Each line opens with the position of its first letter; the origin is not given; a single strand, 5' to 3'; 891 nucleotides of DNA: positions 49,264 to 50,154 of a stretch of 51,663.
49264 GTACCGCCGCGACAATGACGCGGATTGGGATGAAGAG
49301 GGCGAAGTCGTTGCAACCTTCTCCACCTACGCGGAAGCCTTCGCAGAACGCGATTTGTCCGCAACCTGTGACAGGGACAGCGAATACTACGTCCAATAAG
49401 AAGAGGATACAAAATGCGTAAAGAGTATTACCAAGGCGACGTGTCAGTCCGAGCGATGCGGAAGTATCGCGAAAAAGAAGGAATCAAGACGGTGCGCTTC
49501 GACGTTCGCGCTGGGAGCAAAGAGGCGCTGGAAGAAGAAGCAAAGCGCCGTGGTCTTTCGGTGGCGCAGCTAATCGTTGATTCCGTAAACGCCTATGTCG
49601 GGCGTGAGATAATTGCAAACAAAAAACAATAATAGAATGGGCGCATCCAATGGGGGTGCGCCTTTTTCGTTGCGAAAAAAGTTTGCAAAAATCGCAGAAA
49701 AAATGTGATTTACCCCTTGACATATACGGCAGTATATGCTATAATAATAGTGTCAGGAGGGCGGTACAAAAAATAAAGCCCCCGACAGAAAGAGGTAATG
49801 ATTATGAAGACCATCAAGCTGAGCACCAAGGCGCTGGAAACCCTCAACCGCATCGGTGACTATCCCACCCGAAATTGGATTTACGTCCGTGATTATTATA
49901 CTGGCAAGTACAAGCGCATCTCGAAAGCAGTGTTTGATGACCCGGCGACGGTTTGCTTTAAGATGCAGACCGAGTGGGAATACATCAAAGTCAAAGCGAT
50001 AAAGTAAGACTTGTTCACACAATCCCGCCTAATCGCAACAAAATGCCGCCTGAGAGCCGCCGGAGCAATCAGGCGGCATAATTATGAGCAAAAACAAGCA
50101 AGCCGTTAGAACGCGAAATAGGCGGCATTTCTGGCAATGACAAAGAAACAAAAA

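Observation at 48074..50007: Rightward cassettes C and D: a second regulon with a different spacer palindrome and its own RHH gene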

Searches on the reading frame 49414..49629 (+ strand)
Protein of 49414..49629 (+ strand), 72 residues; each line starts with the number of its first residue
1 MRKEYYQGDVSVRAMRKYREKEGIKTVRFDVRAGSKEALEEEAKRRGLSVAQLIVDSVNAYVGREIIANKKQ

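Call 16: search_protein_families(library=pfam, max_evalue=0.1, proteins=[window:49414-49629:+])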
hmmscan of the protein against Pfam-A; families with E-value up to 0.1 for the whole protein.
window:49414-49629:+ (72 aa): 4 families
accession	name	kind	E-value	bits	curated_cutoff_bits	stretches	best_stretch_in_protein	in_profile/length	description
PF01402.27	RHH_1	-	0.0063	16.9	20.5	1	36-63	11-38/39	Ribbon-helix-helix protein, copG family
PF18318.6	Gln-synt_C-ter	-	0.028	14.6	22.7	1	26-66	15-54/118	Glutamine synthetase C-terminal domain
PF21983.2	NikA-like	-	0.042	14.4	27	1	26-57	6-37/72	Mobilization protein NikA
PF07878.17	RHH_5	-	0.049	13.8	26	1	36-54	13-31/43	CopG-like RHH_1 or ribbon-helix-helix domain, RHH_5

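Call 17: search_protein_families(library=phrogs, max_evalue=0.1, proteins=[window:49414-49629:+])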
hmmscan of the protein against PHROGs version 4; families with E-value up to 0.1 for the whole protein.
window:49414-49629:+ (72 aa): 7 families
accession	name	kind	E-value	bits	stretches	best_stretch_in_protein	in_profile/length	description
phrog_3887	-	transcription regulation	0.00026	21.6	1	19-61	13-55/61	transcriptional regulator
phrog_13890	-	unknown function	0.0034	18.3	1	24-69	17-62/73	-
phrog_582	-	transcription regulation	0.0094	17.2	1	21-64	54-97/105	Arc-like repressor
phrog_876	-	transcription regulation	0.032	14.8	1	19-63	60-106/239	transcriptional repressor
phrog_24095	-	unknown function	0.056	14.6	1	17-55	21-59/84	-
phrog_5333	-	unknown function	0.064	14.5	1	26-53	3-30/64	-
phrog_33940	-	unknown function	0.064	13.4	1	12-64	293-345/368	-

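Call 35: find_homologous_proteins(query=window:49414-49629:+, max_evalue=0.001)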
Query window:49414-49629:+ (72 aa): 18 proteins with E <= 0.001 among 19 candidates.
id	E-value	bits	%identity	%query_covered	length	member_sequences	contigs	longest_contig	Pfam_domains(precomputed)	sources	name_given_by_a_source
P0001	7.1e-36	138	97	100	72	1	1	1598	-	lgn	-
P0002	2.9e-35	136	94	100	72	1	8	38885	-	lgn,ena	-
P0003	5.4e-35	135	96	100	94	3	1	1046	-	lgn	-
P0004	8.5e-35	134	93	100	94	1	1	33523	-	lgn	-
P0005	2.2e-34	133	94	100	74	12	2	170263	-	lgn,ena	-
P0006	2.3e-34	133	94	100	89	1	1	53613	-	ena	-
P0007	3.2e-34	133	93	100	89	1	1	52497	-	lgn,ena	-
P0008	4.5e-34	132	93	100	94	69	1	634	-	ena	-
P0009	5.9e-34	132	93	100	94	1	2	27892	-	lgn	-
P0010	6.0e-34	132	97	97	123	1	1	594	-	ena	-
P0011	8.2e-34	131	92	100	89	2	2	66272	-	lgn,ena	-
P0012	1.3e-33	131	93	100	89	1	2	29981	-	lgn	-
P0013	9.8e-33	128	92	100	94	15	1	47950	-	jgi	jgi:hypothetical protein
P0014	1.7e-32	127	92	100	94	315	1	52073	-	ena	-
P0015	4.3e-32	126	89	100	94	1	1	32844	-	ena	-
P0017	5.3e-30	119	83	100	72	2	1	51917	-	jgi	jgi:hypothetical protein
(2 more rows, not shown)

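Call 36: find_encoding_contigs(protein=P0005, flank=10000, max_places=4)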
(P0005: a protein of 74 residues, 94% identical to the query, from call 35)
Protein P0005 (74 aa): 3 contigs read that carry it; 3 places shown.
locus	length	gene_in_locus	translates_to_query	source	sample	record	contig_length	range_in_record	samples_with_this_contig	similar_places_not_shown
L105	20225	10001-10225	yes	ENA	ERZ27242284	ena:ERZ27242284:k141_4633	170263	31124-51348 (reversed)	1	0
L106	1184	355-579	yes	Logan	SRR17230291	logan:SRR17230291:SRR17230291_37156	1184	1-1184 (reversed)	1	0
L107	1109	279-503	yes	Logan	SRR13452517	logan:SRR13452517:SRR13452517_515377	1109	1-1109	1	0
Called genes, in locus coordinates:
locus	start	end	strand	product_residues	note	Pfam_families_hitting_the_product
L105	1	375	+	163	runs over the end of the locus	-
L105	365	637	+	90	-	-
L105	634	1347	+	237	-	PF16784:HNHc_6, PF06147:DUF968 (weak)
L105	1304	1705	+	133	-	PF00436:SSB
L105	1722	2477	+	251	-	-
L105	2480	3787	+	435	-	PF03796:DnaB_C, PF06745:ATPase, PF13481:AAA_25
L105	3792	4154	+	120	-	PF02498:Bro-N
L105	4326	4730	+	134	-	PF14354:Lar_restr_allev, PF04448:DUF551 (weak)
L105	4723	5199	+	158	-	-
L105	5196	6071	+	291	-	PF07505:DUF5131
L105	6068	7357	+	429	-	PF00145:DNA_methylase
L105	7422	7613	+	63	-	-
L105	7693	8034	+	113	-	-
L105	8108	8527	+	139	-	PF08774:VRR_NUC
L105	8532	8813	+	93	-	-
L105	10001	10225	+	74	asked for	-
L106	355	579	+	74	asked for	-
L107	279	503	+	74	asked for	-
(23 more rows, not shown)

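Call 41: search_solved_structures(query=A1, max_evalue=10, show_alignments=2)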
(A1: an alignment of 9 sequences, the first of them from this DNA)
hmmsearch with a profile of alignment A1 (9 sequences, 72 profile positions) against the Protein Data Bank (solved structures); distinct sequences matched with E-value up to 10: 3.
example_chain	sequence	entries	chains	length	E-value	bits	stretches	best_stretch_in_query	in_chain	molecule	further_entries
5x3t_A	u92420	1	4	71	0.024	17.9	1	36-63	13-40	Antitoxin VapB26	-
7bmu_A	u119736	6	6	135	0.26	14.6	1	5-29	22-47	RNA polymerase II transcription factor B 73 kDa subunit-like protein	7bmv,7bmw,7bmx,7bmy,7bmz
6a6x_C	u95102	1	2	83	1.1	12.6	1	28-55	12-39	Antitoxin MazE7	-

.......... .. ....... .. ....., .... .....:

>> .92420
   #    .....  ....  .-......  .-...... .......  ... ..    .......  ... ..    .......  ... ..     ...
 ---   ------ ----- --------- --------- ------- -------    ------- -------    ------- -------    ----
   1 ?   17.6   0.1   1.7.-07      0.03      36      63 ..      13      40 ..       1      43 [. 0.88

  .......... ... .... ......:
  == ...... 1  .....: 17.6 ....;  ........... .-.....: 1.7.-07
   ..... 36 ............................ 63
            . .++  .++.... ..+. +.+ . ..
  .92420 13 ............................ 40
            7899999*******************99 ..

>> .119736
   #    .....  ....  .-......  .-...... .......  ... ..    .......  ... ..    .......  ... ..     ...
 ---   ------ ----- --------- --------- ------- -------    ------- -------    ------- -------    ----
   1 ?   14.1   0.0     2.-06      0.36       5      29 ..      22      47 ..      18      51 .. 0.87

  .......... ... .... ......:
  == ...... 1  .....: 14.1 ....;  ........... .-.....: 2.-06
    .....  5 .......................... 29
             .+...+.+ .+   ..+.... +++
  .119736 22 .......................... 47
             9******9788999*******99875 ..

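Call 46: find_encoding_contigs(protein=P0017, flank=4000, max_places=3)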
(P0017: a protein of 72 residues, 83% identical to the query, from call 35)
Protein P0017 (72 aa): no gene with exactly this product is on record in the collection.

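Call 56: predict_structure(alignment_id=A3)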
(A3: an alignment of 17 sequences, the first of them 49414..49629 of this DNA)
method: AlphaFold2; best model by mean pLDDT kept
length: 72 residues; sequences in the alignment: 17
mean_pLDDT: 55.1   pTM: 0.39
mean pLDDT of the five models: 55.1, 54.1, 53.9, 48.0, 47.4
residues with pLDDT >= 90: 0; 70-90: 20; 50-70: 14; < 50: 38
segments of 3 or more residues with pLDDT < 50: 1-15, 22-33, 64-72
pLDDT, mean of each block of 10 residues (from residue 1): 34 48 45 62 82 72 46 42
secondary structure, 60 per line:
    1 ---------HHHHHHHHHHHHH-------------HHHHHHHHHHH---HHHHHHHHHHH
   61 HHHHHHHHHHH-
elements in order: H10-22 H36-46 H50-71

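Call 59: fold_search(model_id=the predicted structure, library=pdb)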
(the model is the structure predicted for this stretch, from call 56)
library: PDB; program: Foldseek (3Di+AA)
matches with E <= 10: 34; with E <= 0.001: 0
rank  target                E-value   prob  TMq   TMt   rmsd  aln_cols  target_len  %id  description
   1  5zjq_B                3.3e+00  0.16  0.35  0.35   9.6        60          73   20  Structure of AbdB/Exd complex bound to a 'Red14' DNA sequence (released 2018-08-29)
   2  5x3t_A                3.5e+00  0.54  0.34  0.35   0.9        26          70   46  VapBC from Mycobacterium tuberculosis (released 2017-06-07)
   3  8vts_F                3.7e+00  0.21  0.37  0.46   8.2        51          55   22  Meis1 homeobox domain bound to paromomycin fragment (released 2024-02-14)
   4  7bqm_MODEL_1_A        4.0e+00  0.06  0.26  0.20  10.5        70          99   24  Solution NMR structure of fold-0 Chantal; de novo designed protein with an asymmetric all-alpha topology (released 2021-04-07)
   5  4xrm_A                4.5e+00  0.18  0.37  0.44   9.1        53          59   21  homodimer of TALE type homeobox transcription factor MEIS1 complexes with specific DNA (released 2015-11-04)
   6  6fqq_A                4.8e+00  0.20  0.37  0.43   8.1        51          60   18  Crystal structure of TALE homeobox domain transcription factor TGIF1 double alanine mutant bound to its consensus DNA (released 2018-07-25)
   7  2r5y_B                5.1e+00  0.20  0.36  0.43   6.6        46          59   24  Structure of Scr/Exd complex bound to a consensus Hox-Exd site (released 2008-02-05)
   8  6fqp_B                5.7e+00  0.13  0.36  0.39   9.5        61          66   16  Crystal structure of TALE homeobox domain transcription factor TGIF1 with its consensus DNA (released 2018-07-25)
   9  3k2a_B                6.1e+00  0.15  0.37  0.46   8.2        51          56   22  Crystal structure of the homeobox domain of human homeobox protein Meis2 (released 2010-10-13)
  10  4hv0_B                6.5e+00  0.35  0.36  0.28   0.8        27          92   37  Structure and Function of AvtR, a Novel Transcriptional Regulator from a Hyperthermophilic Archaeal Lipothrixvirus (released 2012-11-21)
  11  1b72_B                6.5e+00  0.15  0.35  0.34   7.1        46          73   26  PBX1, HOMEOBOX PROTEIN HOX-B1/DNA TERNARY COMPLEX (released 1999-02-19)
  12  1b8i_B                6.5e+00  0.13  0.35  0.43   8.6        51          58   24  STRUCTURE OF THE HOMEOTIC UBX/EXD/DNA TERNARY COMPLEX (released 1999-04-12)
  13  3k2a_A                6.9e+00  0.14  0.37  0.47   8.2        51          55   22  Crystal structure of the homeobox domain of human homeobox protein Meis2 (released 2010-10-13)
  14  5ego_A                7.3e+00  0.33  0.34  0.42   1.0        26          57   31  HOXB13-MEIS1 heterodimer bound to methylated DNA (released 2016-11-09)
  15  1yrn_A                7.3e+00  0.15  0.36  0.51   6.0        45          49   24  CRYSTAL STRUCTURE OF THE MATA1/MATALPHA2 HOMEODOMAIN HETERODIMER BOUND TO DNA (released 1996-01-29)
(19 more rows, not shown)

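Call 63: search_protein_families(library=padloc, max_evalue=0.01, proteins=[window:49414-49629:+])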
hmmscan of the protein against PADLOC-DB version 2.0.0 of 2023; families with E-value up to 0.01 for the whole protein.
window:49414-49629:+ (72 aa): 0 families

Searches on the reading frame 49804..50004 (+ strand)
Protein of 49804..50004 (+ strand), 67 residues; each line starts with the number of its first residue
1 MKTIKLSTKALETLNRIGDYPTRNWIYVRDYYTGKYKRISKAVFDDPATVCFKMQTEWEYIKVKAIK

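Call 16: search_protein_families(library=pfam, max_evalue=0.1, proteins=[window:49804-50004:+])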
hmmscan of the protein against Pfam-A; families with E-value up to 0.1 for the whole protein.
window:49804-50004:+ (67 aa): 0 families

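Call 17: search_protein_families(library=phrogs, max_evalue=0.1, proteins=[window:49804-50004:+])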
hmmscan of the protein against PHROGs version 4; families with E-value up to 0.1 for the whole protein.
window:49804-50004:+ (67 aa): 1 family
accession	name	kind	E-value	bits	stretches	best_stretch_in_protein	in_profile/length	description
phrog_15304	-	unknown function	0.036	15.4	1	43-62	34-53/56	-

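Call 63: search_protein_families(library=padloc, max_evalue=0.01, proteins=[window:49804-50004:+])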
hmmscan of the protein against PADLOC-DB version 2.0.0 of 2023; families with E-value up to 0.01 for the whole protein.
window:49804-50004:+ (67 aa): 0 families

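Call 99: find_homologous_proteins(query=window:49804-50004:+, max_evalue=0.001)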
Query window:49804-50004:+ (67 aa): 4 proteins with E <= 0.001 among 5 candidates.
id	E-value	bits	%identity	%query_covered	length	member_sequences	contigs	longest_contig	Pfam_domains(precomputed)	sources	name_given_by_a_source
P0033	8.6e-37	141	96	100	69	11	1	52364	-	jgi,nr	jgi:hypothetical protein|nr:MAG TPA: hypothetical protein [Caudoviricetes sp.]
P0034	2.2e-18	83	69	96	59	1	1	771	-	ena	-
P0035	4.8e-11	60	58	96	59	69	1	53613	-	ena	-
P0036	3.5e-10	57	56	96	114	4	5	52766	-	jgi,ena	jgi:hypothetical protein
